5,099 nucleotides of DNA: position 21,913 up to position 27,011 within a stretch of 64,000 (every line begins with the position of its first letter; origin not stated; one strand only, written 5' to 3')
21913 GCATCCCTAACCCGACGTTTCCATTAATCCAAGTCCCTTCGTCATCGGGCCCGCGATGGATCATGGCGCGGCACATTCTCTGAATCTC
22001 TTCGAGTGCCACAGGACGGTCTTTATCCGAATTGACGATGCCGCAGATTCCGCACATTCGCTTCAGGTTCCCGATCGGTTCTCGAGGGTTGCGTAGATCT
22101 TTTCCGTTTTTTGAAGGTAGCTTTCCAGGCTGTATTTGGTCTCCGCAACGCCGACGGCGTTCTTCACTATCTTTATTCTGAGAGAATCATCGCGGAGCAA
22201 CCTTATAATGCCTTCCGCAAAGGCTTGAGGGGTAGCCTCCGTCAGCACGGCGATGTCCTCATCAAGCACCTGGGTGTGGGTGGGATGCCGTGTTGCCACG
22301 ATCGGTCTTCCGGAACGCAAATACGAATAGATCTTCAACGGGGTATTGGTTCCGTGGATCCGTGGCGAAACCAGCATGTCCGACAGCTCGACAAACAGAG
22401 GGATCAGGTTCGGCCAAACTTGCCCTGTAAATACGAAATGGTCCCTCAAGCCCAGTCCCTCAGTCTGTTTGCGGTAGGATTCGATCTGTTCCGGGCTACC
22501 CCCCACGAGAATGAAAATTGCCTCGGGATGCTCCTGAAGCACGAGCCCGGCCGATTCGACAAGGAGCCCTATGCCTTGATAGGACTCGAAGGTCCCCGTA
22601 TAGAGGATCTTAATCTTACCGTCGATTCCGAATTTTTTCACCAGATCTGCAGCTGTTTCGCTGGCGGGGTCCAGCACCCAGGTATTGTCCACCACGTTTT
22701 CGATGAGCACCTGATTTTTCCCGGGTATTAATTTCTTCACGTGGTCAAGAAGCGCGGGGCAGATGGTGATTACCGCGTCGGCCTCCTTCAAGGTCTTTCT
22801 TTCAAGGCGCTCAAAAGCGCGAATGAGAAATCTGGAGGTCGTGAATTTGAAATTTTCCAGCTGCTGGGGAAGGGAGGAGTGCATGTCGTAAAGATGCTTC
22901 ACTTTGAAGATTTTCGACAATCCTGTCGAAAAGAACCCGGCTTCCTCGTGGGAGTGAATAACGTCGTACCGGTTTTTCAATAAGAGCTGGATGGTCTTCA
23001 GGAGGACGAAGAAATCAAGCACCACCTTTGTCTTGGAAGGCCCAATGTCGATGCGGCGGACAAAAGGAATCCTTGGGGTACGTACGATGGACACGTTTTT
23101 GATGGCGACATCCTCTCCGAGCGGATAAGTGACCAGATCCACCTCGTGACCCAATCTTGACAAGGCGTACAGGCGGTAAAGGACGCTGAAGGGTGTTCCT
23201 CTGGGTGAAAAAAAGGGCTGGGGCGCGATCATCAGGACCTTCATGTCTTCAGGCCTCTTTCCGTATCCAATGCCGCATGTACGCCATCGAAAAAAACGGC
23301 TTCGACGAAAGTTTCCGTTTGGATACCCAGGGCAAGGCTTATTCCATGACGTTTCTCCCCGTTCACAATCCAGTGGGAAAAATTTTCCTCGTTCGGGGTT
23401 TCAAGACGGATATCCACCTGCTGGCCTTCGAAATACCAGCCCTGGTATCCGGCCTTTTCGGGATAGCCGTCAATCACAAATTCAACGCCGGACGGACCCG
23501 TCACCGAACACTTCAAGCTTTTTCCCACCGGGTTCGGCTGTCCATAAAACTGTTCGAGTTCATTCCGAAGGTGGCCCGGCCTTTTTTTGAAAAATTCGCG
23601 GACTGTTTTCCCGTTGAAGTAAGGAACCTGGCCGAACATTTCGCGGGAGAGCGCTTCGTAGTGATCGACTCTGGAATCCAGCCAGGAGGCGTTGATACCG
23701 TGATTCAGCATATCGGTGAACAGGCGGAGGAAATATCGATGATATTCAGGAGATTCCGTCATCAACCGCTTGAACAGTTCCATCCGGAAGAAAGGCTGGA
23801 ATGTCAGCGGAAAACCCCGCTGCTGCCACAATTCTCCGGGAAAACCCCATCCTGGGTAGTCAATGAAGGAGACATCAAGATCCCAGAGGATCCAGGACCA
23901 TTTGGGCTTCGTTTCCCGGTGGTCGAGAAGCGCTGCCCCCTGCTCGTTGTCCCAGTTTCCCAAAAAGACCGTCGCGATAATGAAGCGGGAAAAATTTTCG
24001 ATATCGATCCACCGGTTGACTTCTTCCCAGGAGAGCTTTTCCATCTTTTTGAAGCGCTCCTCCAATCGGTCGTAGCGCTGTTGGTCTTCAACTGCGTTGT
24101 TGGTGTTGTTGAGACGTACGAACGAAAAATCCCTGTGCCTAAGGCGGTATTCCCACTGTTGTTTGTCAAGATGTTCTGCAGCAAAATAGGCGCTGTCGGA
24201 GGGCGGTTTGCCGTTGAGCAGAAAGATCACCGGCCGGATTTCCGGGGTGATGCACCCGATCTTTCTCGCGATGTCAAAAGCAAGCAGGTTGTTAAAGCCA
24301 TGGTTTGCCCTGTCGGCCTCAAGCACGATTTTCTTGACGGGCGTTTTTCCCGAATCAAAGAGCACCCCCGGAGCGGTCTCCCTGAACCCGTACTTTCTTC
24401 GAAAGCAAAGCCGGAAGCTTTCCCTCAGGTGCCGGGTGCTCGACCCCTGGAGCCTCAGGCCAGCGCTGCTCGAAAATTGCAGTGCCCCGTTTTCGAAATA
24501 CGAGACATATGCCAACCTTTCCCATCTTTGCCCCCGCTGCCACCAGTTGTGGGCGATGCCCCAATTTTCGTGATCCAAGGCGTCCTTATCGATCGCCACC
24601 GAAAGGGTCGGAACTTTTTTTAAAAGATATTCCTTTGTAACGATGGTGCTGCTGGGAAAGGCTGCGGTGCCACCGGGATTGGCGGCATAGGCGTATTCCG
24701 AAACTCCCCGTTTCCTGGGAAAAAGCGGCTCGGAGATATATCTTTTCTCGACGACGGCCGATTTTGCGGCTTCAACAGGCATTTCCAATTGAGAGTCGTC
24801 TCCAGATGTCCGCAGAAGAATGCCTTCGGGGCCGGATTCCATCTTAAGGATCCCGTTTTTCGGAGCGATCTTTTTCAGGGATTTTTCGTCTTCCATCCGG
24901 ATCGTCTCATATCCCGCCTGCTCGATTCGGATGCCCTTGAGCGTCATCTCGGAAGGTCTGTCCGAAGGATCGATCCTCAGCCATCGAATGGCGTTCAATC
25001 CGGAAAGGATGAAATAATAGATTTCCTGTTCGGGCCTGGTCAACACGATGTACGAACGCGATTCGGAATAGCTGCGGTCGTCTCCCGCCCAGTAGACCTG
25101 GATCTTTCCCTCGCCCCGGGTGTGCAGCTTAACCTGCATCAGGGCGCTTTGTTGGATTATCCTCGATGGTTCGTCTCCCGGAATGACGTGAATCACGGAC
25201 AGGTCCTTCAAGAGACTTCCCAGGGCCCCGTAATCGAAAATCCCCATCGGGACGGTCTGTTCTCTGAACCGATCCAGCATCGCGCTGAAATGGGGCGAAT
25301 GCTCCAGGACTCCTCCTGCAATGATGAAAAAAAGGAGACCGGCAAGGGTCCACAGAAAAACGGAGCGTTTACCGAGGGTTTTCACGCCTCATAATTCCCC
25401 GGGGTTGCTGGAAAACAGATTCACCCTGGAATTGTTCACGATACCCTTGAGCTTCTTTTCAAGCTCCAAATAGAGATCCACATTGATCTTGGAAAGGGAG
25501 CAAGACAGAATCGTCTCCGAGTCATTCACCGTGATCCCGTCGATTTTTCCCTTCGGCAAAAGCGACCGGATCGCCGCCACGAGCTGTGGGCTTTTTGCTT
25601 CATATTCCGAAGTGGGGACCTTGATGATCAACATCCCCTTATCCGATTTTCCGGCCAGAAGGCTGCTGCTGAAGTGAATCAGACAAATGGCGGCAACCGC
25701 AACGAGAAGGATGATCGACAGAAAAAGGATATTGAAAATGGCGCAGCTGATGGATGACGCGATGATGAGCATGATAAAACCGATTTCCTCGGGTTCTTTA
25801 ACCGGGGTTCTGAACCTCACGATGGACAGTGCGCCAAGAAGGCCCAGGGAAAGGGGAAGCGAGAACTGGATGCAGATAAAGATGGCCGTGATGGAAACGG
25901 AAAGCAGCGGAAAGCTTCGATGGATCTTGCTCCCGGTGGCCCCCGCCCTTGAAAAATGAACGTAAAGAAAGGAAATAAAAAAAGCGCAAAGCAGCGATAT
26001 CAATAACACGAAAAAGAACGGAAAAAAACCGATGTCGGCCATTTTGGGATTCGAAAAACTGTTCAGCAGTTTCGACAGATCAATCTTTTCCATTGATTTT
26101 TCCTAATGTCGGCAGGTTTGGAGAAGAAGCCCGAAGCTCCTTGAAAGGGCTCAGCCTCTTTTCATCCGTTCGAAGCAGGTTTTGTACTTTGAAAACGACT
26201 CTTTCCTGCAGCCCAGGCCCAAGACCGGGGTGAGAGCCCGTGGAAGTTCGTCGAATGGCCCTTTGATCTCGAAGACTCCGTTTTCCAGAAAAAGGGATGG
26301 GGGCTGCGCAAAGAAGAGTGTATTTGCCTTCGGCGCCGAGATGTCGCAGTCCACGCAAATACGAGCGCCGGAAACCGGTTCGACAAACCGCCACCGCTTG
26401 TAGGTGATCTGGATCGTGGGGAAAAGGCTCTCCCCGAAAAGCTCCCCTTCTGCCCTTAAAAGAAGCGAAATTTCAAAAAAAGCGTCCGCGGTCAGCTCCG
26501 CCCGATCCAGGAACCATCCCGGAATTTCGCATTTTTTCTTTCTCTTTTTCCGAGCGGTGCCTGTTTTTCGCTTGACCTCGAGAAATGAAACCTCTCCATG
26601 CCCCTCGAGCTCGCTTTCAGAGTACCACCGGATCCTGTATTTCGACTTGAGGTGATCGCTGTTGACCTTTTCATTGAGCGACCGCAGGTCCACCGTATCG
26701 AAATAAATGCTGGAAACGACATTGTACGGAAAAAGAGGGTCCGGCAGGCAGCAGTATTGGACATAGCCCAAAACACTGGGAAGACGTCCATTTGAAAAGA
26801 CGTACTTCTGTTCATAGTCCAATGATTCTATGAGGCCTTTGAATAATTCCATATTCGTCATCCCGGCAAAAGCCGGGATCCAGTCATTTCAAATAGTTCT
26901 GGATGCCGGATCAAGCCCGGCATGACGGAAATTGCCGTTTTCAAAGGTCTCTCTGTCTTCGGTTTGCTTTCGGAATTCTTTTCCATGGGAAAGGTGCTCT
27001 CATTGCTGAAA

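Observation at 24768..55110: One ~120-aa beta-rich module recurs in six catalytically unrelated proteins of the operon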

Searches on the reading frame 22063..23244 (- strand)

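Call 55: search_protein_families(library=pfam, proteins=[window:22063-23244:-], max_evalue=0.0001)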
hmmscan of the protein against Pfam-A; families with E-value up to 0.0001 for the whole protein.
window:22063-23244:- (393 aa): 4 families
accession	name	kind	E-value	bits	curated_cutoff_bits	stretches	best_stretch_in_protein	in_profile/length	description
PF00534.26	Glycos_transf_1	-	2.3e-20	73.3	26.4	1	203-363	7-169/172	Glycosyl transferases group 1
PF13692.12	Glyco_trans_1_4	-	2.6e-20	73.6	27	1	212-352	3-142/142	Glycosyl transferases group 1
PF13439.12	Glyco_transf_4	-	6.6e-20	72.3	28.5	1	26-186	13-167/170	Glycosyltransferase Family 4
PF13579.12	Glyco_trans_4_4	-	1.4e-14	55.2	29.7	1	27-172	13-145/158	Glycosyl transferase 4-like domain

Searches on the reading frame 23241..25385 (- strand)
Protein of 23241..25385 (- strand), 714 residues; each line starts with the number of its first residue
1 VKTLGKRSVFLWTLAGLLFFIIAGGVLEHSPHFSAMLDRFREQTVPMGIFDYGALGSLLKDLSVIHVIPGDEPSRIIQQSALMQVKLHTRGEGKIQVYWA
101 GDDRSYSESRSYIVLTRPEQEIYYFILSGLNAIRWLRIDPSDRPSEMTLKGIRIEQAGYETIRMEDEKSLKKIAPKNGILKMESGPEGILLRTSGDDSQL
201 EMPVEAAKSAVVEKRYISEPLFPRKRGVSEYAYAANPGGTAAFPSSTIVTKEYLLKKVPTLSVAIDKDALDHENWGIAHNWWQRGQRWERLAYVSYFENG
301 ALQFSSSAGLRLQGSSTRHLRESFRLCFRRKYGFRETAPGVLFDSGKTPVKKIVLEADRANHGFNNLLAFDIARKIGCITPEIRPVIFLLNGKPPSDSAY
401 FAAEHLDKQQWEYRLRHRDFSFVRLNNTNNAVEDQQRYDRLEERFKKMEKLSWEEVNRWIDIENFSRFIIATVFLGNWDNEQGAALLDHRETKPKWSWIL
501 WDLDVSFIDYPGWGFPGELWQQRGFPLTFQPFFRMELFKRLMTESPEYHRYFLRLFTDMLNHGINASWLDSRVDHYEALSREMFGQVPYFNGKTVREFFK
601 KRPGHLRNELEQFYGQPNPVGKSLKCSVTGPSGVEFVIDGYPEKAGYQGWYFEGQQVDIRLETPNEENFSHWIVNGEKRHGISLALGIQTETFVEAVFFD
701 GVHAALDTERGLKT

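Call 4: search_protein_families(library=pfam, proteins=[window:23241-25385:-], max_evalue=0.01)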
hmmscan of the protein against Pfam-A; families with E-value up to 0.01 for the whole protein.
window:23241-25385:- (714 aa): 1 family
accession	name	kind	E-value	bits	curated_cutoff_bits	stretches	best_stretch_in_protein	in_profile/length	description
PF08757.17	CotH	-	1.2e-22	81.3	23.8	1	310-589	1-293/322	CotH kinase protein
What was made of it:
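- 24741..25148 (-): Module copy in the CotH protein (aa 80-215). It follows the single N-terminal membrane anchor (aa 9-27) and precedes the CotH domain (aa 310-589). Blocks run in the order 1-2-3. An extra strand, 'MQVKLH', sits before block 1. Pfam CotH from call 4.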

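Call 9: search_protein_families(library=ncbifam, proteins=[window:23241-25385:-], max_evalue=1)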
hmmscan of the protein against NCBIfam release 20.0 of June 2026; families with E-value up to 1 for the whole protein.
window:23241-25385:- (714 aa): 0 families

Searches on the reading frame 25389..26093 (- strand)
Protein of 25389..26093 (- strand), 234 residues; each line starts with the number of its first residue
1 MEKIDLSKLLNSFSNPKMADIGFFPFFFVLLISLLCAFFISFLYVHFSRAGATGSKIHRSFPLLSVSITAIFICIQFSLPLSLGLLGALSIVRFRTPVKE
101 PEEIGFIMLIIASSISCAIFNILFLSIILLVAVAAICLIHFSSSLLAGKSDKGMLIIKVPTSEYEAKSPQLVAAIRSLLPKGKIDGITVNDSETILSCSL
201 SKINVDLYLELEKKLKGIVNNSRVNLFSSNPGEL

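Call 44: search_protein_families(library=pfam, proteins=[window:25389-26093:-], max_evalue=0.001)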
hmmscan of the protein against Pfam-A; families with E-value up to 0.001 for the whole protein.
window:25389-26093:- (234 aa): 1 family
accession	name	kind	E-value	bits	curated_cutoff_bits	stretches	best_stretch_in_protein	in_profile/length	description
PF16316.10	DUF4956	-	4.2e-12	46.6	30.6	1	47-189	14-153/169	Domain of unknown function (DUF4956)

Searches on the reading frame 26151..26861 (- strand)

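Call 44: search_protein_families(library=pfam, proteins=[window:26151-26861:-], max_evalue=0.001)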
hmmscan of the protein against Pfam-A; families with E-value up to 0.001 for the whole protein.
window:26151-26861:- (236 aa): 1 family
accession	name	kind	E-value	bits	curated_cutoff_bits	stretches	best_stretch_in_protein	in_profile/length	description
PF09359.15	VTC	-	5.4e-15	56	23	1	17-231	4-232/235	VTC domain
